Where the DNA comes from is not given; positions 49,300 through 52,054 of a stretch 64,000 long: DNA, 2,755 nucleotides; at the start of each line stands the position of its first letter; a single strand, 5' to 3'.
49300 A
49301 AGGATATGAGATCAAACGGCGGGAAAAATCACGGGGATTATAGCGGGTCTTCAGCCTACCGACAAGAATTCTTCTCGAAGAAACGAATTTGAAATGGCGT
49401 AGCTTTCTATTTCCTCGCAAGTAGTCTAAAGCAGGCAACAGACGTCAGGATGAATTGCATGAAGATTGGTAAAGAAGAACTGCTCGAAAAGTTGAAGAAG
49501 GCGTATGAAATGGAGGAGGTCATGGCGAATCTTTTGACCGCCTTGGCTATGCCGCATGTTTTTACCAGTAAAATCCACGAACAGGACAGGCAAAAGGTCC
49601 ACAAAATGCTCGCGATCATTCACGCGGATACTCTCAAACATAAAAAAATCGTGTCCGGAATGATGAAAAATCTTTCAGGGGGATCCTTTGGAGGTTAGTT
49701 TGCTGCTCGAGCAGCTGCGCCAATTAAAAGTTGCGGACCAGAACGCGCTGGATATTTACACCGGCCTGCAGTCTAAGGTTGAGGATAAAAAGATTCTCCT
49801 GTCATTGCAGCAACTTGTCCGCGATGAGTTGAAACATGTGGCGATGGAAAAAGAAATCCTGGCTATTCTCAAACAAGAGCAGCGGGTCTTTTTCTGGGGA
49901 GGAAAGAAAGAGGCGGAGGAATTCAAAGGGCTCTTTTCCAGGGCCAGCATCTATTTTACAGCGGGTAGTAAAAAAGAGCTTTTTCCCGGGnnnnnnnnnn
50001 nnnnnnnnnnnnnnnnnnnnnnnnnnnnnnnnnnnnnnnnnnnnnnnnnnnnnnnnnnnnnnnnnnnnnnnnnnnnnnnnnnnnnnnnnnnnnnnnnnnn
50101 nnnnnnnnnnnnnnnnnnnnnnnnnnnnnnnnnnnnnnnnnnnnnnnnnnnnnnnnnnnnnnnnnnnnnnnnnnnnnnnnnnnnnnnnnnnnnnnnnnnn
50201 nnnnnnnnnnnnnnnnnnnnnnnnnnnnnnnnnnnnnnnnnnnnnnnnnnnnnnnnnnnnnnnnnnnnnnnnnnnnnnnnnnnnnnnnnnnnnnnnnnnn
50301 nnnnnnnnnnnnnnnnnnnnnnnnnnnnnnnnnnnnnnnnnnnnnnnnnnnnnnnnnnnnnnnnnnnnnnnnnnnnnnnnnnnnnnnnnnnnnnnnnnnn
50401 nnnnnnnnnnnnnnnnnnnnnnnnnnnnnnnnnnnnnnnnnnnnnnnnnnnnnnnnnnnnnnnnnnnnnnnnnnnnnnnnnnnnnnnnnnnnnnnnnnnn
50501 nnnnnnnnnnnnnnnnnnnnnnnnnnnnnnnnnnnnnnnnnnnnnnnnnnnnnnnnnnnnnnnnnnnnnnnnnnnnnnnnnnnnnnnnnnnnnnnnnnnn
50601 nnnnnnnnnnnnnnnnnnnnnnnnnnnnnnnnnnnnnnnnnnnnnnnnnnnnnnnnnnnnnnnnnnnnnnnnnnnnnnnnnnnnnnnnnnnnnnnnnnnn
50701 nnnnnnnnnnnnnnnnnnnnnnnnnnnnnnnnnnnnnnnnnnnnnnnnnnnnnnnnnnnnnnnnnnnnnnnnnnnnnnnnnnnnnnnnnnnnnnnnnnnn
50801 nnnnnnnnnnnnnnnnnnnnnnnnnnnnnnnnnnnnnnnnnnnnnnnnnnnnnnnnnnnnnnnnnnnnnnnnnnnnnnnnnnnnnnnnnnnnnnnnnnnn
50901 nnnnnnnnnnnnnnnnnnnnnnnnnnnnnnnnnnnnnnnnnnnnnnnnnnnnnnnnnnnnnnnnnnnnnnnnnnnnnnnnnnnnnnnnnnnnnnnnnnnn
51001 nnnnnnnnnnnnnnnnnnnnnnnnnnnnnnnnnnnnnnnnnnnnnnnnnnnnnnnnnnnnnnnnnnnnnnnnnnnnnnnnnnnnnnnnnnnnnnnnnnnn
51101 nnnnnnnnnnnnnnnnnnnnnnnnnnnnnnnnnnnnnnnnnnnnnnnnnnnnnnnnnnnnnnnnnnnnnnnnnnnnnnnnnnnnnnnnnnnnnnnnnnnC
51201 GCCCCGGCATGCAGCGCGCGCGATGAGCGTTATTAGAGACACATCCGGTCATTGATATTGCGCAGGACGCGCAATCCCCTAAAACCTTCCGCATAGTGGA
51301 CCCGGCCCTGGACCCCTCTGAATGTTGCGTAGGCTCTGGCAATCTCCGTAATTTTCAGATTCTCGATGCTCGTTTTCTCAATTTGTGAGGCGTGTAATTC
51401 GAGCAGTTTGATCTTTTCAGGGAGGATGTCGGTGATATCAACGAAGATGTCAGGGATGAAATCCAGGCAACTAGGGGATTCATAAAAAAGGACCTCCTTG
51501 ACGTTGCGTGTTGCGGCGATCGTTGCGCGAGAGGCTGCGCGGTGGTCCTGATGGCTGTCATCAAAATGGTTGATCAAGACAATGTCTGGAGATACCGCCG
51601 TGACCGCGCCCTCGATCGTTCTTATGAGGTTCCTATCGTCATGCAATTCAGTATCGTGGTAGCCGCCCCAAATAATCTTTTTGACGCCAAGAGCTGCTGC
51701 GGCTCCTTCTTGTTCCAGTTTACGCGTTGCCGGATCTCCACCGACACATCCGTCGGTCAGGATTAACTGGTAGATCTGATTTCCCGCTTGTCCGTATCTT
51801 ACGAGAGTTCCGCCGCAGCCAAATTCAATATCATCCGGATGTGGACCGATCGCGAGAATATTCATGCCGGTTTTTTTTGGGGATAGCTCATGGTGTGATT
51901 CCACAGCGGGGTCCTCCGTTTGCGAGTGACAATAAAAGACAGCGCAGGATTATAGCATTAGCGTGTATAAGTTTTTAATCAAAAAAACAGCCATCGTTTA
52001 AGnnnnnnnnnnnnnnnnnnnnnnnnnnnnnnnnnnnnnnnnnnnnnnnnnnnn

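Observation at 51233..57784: Complete synthase-dependent exopolysaccharide system with unusual parts list (GH26-like hydrolase, stand-alone PilZ, PIG-L deacetylase)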

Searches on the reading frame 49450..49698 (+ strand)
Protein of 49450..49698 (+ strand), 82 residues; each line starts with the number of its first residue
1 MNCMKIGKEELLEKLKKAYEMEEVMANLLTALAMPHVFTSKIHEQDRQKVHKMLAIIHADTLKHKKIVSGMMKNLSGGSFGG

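Call 4: search_protein_families(library=pfam, proteins=[window:49450-49698:+], max_evalue=0.01)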
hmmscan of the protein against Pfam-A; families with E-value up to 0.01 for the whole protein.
window:49450-49698:+ (82 aa): 0 families

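Call 5: search_protein_families(library=ncbifam, proteins=[window:49450-49698:+], max_evalue=0.01)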
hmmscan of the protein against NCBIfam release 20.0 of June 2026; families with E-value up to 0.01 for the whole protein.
window:49450-49698:+ (82 aa): 0 families

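Call 16: search_protein_families(library=pfam, proteins=[window:49450-49698:+], max_evalue=1)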
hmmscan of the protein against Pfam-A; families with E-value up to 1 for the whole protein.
window:49450-49698:+ (82 aa): 2 families
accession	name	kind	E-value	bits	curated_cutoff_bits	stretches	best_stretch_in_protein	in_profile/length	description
PF03350.21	UPF0114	-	0.065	13.9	23.1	1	28-65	63-100/117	Uncharacterized protein family, UPF0114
PF01715.23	IPPT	-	0.069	13.2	23.6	1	9-61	83-135/243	IPP transferase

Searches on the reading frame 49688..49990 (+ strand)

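Call 16: search_protein_families(library=pfam, proteins=[window:49688-49990:+], max_evalue=1)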
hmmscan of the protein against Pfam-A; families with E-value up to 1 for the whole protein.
window:49688-49990:+ (101 aa): 1 family
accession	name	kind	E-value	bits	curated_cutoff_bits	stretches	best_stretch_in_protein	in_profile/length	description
PF04305.20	DUF455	-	0.048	13.6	34.3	1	21-82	160-218/247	Protein of unknown function (DUF455)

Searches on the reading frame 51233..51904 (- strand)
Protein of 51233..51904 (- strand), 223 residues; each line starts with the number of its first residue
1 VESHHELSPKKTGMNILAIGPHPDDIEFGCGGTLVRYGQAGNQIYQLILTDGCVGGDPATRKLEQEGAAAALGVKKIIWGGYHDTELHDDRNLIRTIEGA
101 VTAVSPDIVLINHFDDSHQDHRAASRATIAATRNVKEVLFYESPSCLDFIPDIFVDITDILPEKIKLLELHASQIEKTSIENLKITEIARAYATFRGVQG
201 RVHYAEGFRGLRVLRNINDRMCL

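Call 4: search_protein_families(library=pfam, proteins=[window:51233-51904:-], max_evalue=0.01)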
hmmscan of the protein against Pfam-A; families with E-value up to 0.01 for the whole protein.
window:51233-51904:- (223 aa): 1 family
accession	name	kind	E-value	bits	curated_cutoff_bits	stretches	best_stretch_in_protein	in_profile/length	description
PF02585.22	PIG-L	-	7.1e-25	88.4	28.2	1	17-131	1-128/129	GlcNAc-PI de-N-acetylase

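Call 5: search_protein_families(library=ncbifam, proteins=[window:51233-51904:-], max_evalue=0.01)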
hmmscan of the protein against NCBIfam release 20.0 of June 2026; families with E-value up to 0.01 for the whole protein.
window:51233-51904:- (223 aa): 3 families
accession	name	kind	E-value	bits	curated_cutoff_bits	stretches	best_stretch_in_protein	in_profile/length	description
TIGR04001.1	thiol_BshB1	equivalog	7.8e-29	101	182.5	1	14-209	2-219/226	bacillithiol biosynthesis deacetylase BshB1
TIGR04000.1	thiol_BshB2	equivalog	1.7e-14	54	195.25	1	16-178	3-188/217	bacillithiol biosynthesis deacetylase BshB2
TIGR03446.1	mycothiol_Mca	equivalog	0.0025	17.4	277.15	0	15-56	2-43/283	mycothiol conjugate amidase Mca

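Call 68: search_solved_structures(query=window:51233-51904:-, max_evalue=0.001)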
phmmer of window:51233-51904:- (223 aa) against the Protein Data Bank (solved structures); distinct sequences matched with E-value up to 0.001: 8.
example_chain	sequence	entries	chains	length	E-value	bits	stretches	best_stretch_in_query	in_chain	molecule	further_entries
8bgn_A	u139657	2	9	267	5.1e-21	78.8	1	8-210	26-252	Diacetylchitobiose deacetylase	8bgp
8bgo_A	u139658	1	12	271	5.4e-21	78.7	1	8-210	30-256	Diacetylchitobiose deacetylase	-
3we7_A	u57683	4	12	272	1.2e-19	74.3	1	8-210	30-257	Putative uncharacterized protein PH0499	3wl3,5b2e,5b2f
3wl4_A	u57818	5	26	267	1e-17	68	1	9-211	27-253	Uncharacterized protein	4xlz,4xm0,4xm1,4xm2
2ixd_A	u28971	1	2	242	3.8e-14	56.3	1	12-210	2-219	LMBE-RELATED PROTEIN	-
6p2t_A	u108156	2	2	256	2.4e-12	50.5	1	14-215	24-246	N-acetyl-alpha-D-glucosaminyl L-malate deacetylase 1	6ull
1uan_A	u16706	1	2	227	3.5e-11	46.6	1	14-132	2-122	hypothetical protein TT1542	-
5bmo_A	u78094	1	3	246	3.6e-09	40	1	15-132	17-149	Putative uncharacterized protein LnmX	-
